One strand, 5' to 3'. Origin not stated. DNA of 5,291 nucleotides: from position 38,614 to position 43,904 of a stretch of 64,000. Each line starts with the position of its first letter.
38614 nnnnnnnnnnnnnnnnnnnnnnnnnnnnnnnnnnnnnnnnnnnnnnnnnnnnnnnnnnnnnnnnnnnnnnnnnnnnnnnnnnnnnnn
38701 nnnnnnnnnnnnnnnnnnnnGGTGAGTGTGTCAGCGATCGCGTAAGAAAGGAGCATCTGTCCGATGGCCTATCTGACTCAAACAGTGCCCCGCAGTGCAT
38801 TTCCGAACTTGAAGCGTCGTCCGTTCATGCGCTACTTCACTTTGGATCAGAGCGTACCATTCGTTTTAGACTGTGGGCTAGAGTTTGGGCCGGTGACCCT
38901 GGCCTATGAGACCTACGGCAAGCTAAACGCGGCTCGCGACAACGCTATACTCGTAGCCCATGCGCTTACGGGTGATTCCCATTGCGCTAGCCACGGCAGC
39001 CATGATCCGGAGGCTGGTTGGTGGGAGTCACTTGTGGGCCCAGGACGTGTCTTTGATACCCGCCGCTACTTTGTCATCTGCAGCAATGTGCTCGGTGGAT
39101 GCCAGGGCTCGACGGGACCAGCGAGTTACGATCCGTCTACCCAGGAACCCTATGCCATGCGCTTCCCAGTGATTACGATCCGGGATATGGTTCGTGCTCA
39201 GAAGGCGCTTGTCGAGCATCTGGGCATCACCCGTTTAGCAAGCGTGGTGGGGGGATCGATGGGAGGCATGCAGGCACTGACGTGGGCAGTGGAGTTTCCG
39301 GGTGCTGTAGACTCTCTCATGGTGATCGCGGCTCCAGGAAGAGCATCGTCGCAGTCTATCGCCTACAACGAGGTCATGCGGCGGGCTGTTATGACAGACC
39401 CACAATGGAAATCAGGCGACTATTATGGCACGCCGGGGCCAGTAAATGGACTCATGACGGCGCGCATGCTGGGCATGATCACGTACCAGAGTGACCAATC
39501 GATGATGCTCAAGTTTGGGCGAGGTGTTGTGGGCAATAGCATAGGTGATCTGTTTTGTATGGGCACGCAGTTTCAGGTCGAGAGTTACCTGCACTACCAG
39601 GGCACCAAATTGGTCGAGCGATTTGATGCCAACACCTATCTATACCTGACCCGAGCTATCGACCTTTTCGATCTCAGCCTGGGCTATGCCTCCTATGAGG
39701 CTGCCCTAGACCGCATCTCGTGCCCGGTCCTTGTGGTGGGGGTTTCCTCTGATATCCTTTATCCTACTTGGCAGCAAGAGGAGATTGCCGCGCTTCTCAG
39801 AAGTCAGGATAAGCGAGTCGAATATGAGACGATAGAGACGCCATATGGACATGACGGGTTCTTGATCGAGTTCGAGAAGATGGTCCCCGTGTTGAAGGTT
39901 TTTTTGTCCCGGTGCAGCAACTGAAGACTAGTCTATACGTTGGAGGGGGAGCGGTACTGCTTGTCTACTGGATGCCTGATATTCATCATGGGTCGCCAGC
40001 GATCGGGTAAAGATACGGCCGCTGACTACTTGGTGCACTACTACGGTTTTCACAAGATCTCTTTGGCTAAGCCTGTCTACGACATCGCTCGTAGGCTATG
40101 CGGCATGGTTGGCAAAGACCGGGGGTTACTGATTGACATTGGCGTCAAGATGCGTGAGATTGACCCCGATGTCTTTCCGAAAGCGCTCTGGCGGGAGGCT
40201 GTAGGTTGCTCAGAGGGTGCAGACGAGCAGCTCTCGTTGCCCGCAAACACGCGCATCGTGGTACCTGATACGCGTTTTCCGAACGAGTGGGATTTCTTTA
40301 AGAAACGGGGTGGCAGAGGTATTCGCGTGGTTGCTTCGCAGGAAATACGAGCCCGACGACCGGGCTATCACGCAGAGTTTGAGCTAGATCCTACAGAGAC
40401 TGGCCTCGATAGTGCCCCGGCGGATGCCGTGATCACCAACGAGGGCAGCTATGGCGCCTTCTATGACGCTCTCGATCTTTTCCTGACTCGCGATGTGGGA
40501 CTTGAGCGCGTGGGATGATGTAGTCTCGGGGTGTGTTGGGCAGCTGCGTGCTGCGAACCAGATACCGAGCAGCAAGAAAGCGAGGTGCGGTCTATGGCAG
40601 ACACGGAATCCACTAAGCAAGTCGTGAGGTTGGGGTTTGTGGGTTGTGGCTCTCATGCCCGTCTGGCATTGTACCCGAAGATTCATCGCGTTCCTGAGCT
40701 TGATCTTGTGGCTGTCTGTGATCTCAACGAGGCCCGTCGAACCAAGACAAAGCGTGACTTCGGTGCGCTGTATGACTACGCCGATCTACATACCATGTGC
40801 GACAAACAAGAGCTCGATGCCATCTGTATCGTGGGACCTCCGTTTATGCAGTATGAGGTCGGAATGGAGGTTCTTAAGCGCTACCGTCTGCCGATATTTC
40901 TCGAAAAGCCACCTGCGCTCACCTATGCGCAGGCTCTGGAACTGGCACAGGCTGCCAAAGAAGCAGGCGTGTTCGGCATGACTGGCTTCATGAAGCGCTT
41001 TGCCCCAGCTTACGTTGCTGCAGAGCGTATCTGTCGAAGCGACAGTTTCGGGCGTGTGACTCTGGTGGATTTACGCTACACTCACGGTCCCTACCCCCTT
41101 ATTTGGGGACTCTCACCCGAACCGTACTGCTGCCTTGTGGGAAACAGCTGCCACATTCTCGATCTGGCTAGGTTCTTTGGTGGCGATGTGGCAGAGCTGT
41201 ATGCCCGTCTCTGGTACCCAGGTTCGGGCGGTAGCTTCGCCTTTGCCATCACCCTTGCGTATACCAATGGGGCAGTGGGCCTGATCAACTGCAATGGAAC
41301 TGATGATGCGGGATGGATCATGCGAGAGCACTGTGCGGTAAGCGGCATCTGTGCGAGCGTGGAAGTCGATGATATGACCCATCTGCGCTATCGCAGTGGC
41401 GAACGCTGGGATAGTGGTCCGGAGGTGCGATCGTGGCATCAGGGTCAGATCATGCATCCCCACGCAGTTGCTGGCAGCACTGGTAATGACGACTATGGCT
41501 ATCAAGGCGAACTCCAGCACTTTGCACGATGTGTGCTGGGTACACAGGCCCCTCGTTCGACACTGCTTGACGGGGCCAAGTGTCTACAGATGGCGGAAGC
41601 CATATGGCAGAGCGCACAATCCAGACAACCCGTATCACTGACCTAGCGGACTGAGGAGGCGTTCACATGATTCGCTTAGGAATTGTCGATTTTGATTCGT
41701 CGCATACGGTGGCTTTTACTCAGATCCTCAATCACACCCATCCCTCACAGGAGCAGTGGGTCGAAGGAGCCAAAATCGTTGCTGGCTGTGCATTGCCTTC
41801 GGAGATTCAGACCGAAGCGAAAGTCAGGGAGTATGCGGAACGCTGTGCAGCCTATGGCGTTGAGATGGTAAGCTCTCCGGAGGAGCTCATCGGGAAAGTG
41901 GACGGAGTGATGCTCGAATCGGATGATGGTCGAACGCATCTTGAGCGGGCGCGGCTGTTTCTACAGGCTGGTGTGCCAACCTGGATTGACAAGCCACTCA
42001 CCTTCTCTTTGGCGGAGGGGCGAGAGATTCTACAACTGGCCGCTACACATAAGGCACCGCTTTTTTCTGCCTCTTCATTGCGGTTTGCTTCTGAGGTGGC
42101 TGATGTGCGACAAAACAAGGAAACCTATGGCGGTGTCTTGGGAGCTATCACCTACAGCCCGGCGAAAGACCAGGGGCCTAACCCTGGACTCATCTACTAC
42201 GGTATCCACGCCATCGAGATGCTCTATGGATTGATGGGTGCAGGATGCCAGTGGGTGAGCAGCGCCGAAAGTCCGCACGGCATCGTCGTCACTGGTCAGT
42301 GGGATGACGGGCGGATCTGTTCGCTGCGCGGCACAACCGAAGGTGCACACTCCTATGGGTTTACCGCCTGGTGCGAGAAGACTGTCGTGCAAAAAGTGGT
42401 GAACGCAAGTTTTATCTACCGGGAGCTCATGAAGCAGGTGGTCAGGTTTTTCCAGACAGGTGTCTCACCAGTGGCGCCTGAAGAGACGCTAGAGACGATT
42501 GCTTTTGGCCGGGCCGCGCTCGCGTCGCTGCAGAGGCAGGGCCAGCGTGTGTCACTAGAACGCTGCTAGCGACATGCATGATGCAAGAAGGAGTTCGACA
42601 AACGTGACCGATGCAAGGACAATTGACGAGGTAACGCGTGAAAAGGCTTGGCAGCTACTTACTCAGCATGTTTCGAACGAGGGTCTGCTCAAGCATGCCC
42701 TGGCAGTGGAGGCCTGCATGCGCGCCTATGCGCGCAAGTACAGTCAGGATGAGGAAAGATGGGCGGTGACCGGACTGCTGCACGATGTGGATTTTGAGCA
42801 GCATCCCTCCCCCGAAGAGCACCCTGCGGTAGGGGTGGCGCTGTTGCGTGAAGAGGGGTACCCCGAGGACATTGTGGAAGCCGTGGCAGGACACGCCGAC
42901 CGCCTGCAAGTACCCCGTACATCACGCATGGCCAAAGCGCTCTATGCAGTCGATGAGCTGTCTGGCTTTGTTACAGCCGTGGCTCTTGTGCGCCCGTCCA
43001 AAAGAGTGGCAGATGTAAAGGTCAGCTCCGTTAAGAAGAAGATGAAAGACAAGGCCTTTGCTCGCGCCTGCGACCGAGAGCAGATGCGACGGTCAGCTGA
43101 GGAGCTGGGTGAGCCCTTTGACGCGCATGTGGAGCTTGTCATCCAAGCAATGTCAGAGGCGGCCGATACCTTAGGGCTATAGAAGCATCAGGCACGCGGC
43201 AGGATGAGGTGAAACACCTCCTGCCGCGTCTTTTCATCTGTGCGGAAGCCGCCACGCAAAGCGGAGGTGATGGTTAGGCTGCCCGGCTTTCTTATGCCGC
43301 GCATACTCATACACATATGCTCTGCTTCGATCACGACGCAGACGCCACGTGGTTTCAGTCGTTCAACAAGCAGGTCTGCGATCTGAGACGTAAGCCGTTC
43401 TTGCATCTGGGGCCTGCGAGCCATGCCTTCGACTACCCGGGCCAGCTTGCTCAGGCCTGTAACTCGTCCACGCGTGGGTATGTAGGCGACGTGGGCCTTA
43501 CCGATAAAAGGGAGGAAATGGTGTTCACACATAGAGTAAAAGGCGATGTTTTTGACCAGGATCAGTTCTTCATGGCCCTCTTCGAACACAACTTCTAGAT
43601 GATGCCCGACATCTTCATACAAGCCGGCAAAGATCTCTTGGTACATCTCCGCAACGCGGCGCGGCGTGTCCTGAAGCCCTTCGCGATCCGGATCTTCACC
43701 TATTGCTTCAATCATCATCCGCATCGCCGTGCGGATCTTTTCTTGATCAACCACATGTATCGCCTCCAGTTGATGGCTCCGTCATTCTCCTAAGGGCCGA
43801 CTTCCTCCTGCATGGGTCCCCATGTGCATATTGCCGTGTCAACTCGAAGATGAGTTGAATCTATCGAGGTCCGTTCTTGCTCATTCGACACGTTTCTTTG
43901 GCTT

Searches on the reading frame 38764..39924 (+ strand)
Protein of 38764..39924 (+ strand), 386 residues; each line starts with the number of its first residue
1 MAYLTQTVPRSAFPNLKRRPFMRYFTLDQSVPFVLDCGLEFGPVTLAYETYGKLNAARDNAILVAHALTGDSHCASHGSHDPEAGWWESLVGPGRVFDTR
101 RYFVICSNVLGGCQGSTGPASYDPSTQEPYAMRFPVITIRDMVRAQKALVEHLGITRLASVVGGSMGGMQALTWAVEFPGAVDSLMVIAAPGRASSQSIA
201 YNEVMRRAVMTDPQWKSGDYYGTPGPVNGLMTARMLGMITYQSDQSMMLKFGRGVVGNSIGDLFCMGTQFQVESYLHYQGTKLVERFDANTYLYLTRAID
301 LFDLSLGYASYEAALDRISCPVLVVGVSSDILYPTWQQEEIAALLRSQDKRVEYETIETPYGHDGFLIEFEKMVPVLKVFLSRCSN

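Call 10: search_protein_families(library=pfam, proteins=[window:38764-39924:+], max_evalue=0.001)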
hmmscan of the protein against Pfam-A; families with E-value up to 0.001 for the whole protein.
window:38764-39924:+ (386 aa): 3 families
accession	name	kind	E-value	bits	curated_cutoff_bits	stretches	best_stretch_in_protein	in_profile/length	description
PF00561.26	Abhydrolase_1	-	4.3e-23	82.7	25.8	1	61-367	2-242/245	alpha/beta hydrolase fold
PF12697.13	Abhydrolase_6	-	5.1e-05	24.5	26.3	1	112-363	37-204/217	Alpha/beta hydrolase family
PF12146.15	Hydrolase_4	-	8.4e-05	22.4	27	0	159-205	78-123/239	Serine aminopeptidase, S33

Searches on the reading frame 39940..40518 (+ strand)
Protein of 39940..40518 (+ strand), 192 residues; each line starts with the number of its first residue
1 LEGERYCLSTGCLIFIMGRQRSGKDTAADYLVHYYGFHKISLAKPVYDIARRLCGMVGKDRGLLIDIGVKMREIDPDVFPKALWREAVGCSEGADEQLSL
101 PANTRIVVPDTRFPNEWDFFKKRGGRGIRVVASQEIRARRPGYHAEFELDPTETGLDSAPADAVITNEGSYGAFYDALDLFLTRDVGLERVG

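Call 10: search_protein_families(library=pfam, proteins=[window:39940-40518:+], max_evalue=0.001)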
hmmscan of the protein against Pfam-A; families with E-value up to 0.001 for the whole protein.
window:39940-40518:+ (192 aa): 1 family
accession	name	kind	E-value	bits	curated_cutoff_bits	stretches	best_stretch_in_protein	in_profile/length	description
PF21448.3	DNMK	-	2.1e-13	50.8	27.1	2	13-49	2-38/232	Deoxynucleotide monophosphate kinase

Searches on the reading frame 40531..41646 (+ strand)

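Call 10: search_protein_families(library=pfam, proteins=[window:40531-41646:+], max_evalue=0.001)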
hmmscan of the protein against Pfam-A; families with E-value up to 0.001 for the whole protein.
window:40531-41646:+ (371 aa): 3 families
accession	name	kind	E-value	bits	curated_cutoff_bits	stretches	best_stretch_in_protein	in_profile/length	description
PF01408.29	GFO_IDH_MocA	-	1.1e-18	68.5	24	1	33-151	2-118/120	Oxidoreductase family, NAD-binding Rossmann fold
PF02894.22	GFO_IDH_MocA_C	-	6.7e-10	39.6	22.9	1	171-370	7-218/218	Oxidoreductase family, C-terminal alpha/beta domain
PF22725.1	GFO_IDH_MocA_C3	-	8e-08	32.8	27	1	162-270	2-116/124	GFO/IDH/MocA C-terminal domain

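Call 84: search_protein_families(library=ncbifam, proteins=[window:40531-41646:+], max_evalue=0.00001)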
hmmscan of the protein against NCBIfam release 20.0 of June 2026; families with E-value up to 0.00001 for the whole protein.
window:40531-41646:+ (371 aa): 5 families
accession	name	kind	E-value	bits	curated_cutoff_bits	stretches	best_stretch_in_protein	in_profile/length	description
TIGR04380.1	myo_inos_iolG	equivalog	3.2e-23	82.1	355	1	33-226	3-195/330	inositol 2-dehydrogenase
NF040723.1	UDP-GlcNAcDh_Arch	equivalog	1.7e-18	67.2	450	1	33-189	2-153/302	UDP-N-acetylglucosamine 3-dehydrogenase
NF052479.1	LevoglcsnDh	equivalog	7.7e-12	44.6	650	1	61-226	40-211/386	levoglucosan dehydrogenase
NF008607.0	PRK11579.1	subfamily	7.2e-07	28.5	330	1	30-180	3-149/346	oxidoreductase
NF052679.1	InsChiInosDhIolG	equivalog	3.3e-06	26.4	540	1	32-178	3-150/343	bifunctional inositol 2-dehydrogenase/D-chiro-inositol 1-dehydrogenase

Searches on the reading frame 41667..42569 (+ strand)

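Call 10: search_protein_families(library=pfam, proteins=[window:41667-42569:+], max_evalue=0.001)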
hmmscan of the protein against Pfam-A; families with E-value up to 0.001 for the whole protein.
window:41667-42569:+ (300 aa): 1 family
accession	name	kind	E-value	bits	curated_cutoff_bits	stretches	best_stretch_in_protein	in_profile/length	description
PF01408.29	GFO_IDH_MocA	-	1.1e-08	36.3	24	1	56-133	42-117/120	Oxidoreductase family, NAD-binding Rossmann fold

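Call 84: search_protein_families(library=ncbifam, proteins=[window:41667-42569:+], max_evalue=0.00001)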
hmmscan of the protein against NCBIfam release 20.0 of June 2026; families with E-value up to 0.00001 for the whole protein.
window:41667-42569:+ (300 aa): 0 families

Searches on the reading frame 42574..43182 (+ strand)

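Call 10: search_protein_families(library=pfam, proteins=[window:42574-43182:+], max_evalue=0.001)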
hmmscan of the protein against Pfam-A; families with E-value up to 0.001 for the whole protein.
window:42574-43182:+ (202 aa): 2 families
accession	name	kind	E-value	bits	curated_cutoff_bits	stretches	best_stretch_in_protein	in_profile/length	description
PF01966.28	HD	-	3e-10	40.8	22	1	39-129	2-113/116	HD domain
PF08668.18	HDOD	-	0.00031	20.7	22.9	0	31-72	88-130/196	HDOD domain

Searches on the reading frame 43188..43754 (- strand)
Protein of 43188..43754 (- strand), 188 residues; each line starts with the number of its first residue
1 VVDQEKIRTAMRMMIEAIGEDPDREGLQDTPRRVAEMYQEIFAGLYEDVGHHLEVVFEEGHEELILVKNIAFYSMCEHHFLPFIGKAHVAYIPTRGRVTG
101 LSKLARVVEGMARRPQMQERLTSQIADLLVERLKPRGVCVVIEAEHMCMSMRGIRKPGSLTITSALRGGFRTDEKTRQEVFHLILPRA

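Call 10: search_protein_families(library=pfam, proteins=[window:43188-43754:-], max_evalue=0.001)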
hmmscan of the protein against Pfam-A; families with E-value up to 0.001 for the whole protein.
window:43188-43754:- (188 aa): 1 family
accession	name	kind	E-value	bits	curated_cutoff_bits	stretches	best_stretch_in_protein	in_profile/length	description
PF01227.27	GTP_cyclohydroI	-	1.1e-77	260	27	1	8-184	2-178/179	GTP cyclohydrolase I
